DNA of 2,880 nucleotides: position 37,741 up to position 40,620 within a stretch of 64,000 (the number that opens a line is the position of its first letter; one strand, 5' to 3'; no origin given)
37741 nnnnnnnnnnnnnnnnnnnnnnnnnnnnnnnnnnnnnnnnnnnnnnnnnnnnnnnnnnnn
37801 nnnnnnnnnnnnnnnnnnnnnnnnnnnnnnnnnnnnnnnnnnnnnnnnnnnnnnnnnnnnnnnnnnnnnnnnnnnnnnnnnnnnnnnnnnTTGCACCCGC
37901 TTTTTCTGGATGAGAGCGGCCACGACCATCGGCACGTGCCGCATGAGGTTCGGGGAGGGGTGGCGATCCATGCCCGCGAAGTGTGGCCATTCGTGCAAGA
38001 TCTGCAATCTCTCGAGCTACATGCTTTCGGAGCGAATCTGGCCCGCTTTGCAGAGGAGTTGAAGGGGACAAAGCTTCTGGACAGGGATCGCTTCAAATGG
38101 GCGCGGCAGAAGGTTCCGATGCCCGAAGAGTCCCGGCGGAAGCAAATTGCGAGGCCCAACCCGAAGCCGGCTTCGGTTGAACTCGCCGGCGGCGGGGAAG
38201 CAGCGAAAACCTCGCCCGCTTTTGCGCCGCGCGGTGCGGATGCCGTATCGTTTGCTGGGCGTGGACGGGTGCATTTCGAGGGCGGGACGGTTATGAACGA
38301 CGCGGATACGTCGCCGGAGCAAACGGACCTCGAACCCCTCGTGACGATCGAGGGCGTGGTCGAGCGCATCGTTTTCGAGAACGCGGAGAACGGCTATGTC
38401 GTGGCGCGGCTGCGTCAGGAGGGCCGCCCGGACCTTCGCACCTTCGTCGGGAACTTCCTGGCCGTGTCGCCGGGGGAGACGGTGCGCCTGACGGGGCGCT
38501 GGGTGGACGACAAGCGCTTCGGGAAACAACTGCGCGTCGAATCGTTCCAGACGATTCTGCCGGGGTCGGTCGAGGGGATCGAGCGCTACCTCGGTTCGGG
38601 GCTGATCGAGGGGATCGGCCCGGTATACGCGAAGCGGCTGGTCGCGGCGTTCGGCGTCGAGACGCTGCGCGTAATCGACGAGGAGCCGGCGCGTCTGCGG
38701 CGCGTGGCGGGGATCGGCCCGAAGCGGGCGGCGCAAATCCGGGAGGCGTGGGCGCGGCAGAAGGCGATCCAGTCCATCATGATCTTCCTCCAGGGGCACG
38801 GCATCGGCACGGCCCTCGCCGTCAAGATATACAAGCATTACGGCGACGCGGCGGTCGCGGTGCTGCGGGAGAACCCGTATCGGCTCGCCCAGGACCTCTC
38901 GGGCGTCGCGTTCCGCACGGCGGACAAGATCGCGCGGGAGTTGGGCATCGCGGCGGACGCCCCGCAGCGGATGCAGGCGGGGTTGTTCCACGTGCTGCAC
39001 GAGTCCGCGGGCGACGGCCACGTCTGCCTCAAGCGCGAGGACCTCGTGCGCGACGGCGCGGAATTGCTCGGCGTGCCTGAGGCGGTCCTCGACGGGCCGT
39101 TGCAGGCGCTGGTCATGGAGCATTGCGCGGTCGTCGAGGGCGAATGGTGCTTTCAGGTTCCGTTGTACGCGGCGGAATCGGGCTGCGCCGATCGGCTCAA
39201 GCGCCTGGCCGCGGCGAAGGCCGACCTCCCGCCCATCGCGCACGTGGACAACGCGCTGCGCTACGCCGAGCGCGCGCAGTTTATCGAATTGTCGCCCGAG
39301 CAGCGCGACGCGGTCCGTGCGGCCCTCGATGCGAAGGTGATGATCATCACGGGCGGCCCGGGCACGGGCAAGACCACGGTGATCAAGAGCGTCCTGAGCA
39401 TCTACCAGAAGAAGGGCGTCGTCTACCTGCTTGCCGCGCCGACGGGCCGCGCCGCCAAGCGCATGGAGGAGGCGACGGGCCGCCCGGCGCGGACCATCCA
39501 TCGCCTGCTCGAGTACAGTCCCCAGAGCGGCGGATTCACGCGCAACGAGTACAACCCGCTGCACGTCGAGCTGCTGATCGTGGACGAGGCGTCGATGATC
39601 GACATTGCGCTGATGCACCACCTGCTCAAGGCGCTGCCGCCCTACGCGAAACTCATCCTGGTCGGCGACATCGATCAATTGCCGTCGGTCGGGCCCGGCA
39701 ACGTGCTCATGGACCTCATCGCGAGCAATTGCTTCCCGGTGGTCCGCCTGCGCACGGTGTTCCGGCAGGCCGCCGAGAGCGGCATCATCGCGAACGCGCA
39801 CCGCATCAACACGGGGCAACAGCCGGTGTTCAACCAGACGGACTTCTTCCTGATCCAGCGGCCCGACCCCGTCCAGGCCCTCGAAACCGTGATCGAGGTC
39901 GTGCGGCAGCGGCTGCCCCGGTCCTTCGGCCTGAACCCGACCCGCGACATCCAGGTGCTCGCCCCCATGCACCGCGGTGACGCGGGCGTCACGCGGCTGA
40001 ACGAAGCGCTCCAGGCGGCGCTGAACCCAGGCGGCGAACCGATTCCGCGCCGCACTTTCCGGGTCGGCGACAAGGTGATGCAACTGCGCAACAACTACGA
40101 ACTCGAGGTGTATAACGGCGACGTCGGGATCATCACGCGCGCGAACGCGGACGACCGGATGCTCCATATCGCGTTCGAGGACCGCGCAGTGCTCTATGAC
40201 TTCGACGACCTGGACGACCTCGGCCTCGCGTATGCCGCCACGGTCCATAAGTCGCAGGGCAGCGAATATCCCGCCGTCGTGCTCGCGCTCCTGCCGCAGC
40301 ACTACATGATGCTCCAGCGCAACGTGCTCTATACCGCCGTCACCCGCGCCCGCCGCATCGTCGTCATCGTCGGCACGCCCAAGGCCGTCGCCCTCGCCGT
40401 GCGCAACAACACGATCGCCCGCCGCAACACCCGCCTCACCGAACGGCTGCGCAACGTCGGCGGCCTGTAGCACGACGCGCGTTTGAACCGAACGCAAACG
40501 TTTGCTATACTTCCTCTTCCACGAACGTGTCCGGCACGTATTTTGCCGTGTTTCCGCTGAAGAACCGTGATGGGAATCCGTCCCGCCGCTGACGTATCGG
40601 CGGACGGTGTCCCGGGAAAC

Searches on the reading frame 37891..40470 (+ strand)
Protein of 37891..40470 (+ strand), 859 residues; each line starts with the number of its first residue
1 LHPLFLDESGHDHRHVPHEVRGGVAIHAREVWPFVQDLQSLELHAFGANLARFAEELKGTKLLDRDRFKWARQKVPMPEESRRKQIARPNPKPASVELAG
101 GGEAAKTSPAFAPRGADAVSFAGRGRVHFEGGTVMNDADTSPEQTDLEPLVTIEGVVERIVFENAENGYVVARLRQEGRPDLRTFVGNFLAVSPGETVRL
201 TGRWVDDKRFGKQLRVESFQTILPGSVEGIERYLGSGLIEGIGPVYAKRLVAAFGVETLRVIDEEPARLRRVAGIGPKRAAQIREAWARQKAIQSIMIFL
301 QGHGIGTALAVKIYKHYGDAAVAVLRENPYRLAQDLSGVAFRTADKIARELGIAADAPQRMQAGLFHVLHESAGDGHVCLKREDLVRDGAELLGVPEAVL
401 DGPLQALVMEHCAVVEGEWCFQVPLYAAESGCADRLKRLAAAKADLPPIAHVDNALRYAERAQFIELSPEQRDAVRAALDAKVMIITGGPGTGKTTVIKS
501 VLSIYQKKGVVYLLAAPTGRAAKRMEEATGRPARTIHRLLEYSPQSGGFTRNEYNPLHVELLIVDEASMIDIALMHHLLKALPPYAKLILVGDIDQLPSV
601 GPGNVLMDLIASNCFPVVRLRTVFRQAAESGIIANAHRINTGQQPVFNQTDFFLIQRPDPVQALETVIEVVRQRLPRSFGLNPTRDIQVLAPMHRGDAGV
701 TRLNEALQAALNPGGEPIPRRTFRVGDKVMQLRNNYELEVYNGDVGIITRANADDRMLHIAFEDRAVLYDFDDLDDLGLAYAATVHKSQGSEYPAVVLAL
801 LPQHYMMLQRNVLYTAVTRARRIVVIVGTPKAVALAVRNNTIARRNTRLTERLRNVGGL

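Call 16: search_protein_families(library=pfam, proteins=[window:37891-40470:+])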
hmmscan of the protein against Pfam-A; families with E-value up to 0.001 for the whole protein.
window:37891-40470:+ (859 aa): 16 families
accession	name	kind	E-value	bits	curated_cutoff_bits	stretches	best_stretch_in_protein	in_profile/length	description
PF13245.12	AAA_19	-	8e-47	159.2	25.1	1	471-602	1-134/134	AAA domain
PF13604.12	AAA_30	-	2.1e-43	148.7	27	1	466-645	1-174/191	AAA domain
PF14490.11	HHH_RecD2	-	5.5e-39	132.4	27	1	290-379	2-92/92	ATP-dependent RecD2 DNA helicase HHH domain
PF23139.1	OB_YrrC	-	9.2e-24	83.6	27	1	152-224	3-76/76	ATP-dependent DNA helicase YrrC, OB-fold domain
PF18335.7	SH3_13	-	1.7e-20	73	41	1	703-762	1-65/65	ATP-dependent RecD-like DNA helicase SH3 domain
PF13538.12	UvrD_C_2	-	6.5e-18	64.8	27.4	1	779-827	1-52/52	UvrD-like helicase C-terminal domain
PF14520.12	HHH_5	-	9.4e-14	52.1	27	1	239-287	7-55/57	Helix-hairpin-helix domain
PF01443.25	Viral_helicase1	-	2.3e-12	47.7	21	2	485-623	2-124/228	Viral superfamily 1 RNA helicase core domain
PF13086.12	AAA_11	-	2.3e-10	41.1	27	1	467-520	2-63/257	AAA domain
PF13401.12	AAA_22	-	4.1e-06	27.6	27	1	481-580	5-106/130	AAA domain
PF09848.15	SLFN-g3_helicase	-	0.00011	22.1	24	1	482-567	2-88/354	Schlafen group 3, DNA/RNA helicase domain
PF00580.27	UvrD-helicase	-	0.00013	22.1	23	0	467-527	1-63/271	UvrD/REP helicase N-terminal domain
PF05970.20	PIF1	-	0.00057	20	25.9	0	467-579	2-123/223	PIF1-like helicase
PF20720.3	nSTAND3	-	0.00059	20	27.2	0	472-510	8-46/155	Novel STAND NTPase 3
PF13191.12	AAA_16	-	0.00065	20.7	32.6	0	473-514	10-57/167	AAA ATPase domain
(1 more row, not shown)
